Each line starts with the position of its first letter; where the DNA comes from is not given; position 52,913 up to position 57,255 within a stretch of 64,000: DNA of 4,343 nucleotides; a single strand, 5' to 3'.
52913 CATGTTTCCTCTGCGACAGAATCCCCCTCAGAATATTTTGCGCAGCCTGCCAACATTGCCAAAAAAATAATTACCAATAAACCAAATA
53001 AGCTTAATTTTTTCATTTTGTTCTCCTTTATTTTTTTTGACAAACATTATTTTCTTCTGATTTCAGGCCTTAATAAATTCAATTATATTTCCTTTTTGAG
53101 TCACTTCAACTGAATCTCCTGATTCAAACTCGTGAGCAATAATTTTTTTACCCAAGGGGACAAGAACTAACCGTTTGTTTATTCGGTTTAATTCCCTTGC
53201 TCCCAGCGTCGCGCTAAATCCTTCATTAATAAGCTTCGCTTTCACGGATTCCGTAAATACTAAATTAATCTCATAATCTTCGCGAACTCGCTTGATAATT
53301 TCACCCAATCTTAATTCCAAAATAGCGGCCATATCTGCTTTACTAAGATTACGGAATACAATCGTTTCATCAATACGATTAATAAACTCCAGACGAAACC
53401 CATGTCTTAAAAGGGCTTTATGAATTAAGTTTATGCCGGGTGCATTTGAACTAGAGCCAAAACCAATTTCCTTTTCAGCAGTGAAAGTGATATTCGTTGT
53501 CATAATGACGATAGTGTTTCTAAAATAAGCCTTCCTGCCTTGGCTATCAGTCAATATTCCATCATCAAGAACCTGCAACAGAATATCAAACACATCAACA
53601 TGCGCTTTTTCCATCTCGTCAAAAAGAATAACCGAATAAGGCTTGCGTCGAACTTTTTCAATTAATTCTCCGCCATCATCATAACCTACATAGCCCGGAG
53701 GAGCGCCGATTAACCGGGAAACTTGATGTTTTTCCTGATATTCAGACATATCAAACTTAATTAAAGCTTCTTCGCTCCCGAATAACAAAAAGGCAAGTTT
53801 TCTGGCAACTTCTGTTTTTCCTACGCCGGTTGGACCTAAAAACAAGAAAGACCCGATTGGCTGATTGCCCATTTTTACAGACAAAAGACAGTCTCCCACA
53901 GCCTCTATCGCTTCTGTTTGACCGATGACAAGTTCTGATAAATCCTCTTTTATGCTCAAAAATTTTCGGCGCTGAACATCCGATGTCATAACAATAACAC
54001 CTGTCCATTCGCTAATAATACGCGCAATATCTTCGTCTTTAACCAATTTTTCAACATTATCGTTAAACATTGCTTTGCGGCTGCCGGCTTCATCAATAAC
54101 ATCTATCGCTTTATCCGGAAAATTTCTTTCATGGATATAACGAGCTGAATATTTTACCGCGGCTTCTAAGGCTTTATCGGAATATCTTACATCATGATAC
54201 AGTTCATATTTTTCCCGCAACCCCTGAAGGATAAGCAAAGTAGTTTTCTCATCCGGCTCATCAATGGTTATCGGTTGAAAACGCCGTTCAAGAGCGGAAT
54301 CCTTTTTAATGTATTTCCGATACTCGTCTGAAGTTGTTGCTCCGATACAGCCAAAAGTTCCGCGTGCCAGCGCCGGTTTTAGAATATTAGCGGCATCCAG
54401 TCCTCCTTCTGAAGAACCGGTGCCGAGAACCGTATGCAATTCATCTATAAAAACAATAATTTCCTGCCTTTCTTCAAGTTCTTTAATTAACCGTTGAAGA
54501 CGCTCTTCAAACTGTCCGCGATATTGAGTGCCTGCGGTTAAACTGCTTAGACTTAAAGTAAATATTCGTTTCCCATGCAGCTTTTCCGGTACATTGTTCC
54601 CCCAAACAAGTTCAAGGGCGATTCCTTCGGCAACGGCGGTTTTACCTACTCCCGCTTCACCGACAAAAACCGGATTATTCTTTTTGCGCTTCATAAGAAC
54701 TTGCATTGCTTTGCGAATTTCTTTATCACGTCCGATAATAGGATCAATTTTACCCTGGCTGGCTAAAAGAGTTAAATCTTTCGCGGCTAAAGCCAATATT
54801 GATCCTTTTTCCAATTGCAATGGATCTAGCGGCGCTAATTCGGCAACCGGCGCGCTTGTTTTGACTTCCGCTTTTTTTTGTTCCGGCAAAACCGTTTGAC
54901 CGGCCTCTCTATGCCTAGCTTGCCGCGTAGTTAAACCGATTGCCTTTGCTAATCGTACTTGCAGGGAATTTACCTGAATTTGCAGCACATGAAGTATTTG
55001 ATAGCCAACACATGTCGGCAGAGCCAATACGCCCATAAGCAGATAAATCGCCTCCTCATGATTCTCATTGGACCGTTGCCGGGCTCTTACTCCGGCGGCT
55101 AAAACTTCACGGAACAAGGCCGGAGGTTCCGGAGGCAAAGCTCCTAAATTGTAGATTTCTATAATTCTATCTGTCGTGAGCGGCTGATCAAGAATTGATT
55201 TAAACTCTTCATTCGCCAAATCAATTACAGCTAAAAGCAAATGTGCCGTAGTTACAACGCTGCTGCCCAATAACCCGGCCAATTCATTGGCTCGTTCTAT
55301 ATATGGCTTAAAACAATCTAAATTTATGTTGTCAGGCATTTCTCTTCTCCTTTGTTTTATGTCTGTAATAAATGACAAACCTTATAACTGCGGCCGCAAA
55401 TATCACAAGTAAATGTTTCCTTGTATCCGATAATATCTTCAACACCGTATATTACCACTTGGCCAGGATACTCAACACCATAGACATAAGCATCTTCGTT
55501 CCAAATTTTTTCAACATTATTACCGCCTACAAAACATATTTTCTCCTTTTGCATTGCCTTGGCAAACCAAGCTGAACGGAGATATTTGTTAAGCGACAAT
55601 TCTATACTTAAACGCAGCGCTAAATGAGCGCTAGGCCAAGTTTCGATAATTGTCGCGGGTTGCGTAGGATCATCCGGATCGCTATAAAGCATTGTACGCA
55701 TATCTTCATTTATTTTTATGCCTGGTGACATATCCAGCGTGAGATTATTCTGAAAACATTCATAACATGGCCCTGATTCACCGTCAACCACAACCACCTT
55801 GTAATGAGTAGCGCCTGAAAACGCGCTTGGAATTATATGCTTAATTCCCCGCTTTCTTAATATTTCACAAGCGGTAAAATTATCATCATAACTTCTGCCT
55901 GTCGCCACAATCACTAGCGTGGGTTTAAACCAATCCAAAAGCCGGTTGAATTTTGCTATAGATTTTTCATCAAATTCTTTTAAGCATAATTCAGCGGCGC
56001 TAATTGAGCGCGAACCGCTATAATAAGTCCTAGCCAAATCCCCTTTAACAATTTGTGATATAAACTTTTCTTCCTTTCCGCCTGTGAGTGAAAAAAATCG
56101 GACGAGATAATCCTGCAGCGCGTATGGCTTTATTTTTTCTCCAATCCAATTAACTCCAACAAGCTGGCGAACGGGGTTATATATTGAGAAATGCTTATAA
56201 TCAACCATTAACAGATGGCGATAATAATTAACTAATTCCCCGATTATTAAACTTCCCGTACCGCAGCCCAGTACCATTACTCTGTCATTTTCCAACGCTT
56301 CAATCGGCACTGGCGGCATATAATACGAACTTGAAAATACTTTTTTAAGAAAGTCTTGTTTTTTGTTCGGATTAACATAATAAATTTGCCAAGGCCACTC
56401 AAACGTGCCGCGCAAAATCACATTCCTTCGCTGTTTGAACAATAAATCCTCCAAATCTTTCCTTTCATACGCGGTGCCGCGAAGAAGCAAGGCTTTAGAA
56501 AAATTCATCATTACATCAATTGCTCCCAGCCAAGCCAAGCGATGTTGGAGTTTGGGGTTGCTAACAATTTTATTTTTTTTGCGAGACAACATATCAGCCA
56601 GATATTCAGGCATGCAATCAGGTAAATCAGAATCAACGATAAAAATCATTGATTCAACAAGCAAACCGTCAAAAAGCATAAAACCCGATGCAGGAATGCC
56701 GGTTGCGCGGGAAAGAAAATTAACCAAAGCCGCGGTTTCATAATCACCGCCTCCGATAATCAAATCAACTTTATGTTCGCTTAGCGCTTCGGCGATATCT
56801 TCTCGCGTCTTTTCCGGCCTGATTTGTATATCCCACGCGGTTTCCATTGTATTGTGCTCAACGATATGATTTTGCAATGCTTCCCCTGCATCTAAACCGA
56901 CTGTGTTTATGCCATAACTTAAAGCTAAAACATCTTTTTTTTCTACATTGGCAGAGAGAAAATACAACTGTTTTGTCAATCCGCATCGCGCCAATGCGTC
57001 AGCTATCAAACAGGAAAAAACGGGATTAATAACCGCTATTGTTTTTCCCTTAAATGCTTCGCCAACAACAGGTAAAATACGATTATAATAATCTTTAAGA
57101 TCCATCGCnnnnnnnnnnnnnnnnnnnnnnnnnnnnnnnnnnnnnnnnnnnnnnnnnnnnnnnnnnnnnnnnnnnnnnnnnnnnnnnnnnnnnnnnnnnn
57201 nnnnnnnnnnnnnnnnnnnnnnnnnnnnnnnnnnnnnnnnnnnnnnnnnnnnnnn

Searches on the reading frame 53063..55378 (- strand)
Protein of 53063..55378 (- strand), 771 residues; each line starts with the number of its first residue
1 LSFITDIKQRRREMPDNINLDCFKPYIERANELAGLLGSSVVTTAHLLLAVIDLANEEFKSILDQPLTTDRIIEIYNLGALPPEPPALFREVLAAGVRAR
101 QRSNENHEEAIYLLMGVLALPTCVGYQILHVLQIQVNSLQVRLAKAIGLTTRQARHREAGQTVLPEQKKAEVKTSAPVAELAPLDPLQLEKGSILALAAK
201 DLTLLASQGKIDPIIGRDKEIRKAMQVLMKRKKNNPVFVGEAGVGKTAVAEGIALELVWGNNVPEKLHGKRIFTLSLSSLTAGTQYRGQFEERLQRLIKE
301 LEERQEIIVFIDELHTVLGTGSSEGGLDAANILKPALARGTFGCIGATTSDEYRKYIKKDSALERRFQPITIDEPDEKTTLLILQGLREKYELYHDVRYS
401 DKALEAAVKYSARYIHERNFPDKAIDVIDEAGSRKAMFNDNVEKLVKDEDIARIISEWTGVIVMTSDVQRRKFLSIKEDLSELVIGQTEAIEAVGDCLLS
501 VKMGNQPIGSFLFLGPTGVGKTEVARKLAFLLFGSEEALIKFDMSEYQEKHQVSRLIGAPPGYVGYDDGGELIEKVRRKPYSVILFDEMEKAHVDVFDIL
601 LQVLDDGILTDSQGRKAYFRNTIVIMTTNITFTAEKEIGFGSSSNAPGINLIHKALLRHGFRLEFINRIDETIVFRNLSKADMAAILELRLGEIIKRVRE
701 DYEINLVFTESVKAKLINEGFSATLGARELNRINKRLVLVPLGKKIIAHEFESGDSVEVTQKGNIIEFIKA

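Call 48: search_protein_families(library=pfam, proteins=[window:53063-55378:-], max_evalue=0.001)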
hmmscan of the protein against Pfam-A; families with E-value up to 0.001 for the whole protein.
window:53063-55378:- (771 aa): 18 families
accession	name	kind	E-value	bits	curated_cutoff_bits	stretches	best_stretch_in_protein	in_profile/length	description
PF07724.20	AAA_2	-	3.7e-61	206.4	27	1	506-671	1-165/166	AAA domain (Cdc48 subfamily)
PF17871.7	AAA_lid_9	-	5.6e-26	90.9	22.8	1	377-447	2-72/104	AAA lid domain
PF00004.35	AAA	-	1.7e-21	77.4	21.2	2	237-353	2-111/131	ATPase family associated with various cellular activities (AAA)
PF10431.15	ClpB_D2-small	-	1.8e-15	57.2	21.9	1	678-759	1-81/81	C-terminal, D2-small domain, of ClpB protein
PF07728.20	AAA_5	-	1.8e-12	47.9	22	1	511-630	2-123/139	AAA domain (dynein-related subfamily)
PF00158.32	Sigma54_activat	-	5e-08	33.2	20.2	1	509-632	23-145/168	Sigma-54 interaction domain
PF13401.12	AAA_22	-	1.8e-07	32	27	0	232-322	4-97/130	AAA domain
PF13191.12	AAA_16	-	2.8e-07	31.6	32.6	0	214-315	2-142/167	AAA ATPase domain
PF05621.17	TniB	-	5.4e-07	29.7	22.4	1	263-373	77-185/189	Bacterial TniB protein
PF12775.13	AAA_7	-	3.4e-06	27.1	25.8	0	225-315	26-110/181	P-loop containing dynein motor region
PF01637.24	ATPase_2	-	5.1e-06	26.9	33.2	0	217-393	4-201/225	ATPase domain predominantly from Archaea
PF20720.3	nSTAND3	-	7.3e-06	26.2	27.2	0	219-258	5-42/155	Novel STAND NTPase 3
PF13173.12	AAA_14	-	1.3e-05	25.7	27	0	239-317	8-74/129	AAA domain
PF05729.18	NACHT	-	1.4e-05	25.4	26.7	0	238-286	5-51/167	NACHT domain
PF01695.23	IstB_IS21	-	5.2e-05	23.3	24.1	0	220-299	79-153/238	IstB-like ATP binding protein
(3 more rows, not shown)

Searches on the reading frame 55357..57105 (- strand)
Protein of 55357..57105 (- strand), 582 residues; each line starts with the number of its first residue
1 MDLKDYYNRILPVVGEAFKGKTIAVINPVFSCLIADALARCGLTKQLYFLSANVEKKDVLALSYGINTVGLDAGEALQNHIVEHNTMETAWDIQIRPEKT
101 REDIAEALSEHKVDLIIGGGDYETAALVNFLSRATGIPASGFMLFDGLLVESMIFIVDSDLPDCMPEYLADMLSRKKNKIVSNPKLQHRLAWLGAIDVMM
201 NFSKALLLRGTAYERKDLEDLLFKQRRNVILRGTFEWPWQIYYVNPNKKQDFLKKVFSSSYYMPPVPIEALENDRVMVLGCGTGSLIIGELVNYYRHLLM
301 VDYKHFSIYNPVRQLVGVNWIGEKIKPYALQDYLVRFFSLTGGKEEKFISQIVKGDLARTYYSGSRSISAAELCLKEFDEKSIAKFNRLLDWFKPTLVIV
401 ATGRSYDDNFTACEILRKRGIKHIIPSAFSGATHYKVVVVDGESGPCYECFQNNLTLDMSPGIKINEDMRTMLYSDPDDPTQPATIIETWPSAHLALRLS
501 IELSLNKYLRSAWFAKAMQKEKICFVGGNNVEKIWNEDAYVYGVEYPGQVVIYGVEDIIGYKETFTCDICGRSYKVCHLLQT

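Call 48: search_protein_families(library=pfam, proteins=[window:55357-57105:-], max_evalue=0.001)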
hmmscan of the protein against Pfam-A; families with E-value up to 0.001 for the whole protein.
window:55357-57105:- (582 aa): 1 family
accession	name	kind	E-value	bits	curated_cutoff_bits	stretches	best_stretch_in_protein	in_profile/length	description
PF00899.27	ThiF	-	0.00014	21.5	28.1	0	269-316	16-65/238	ThiF family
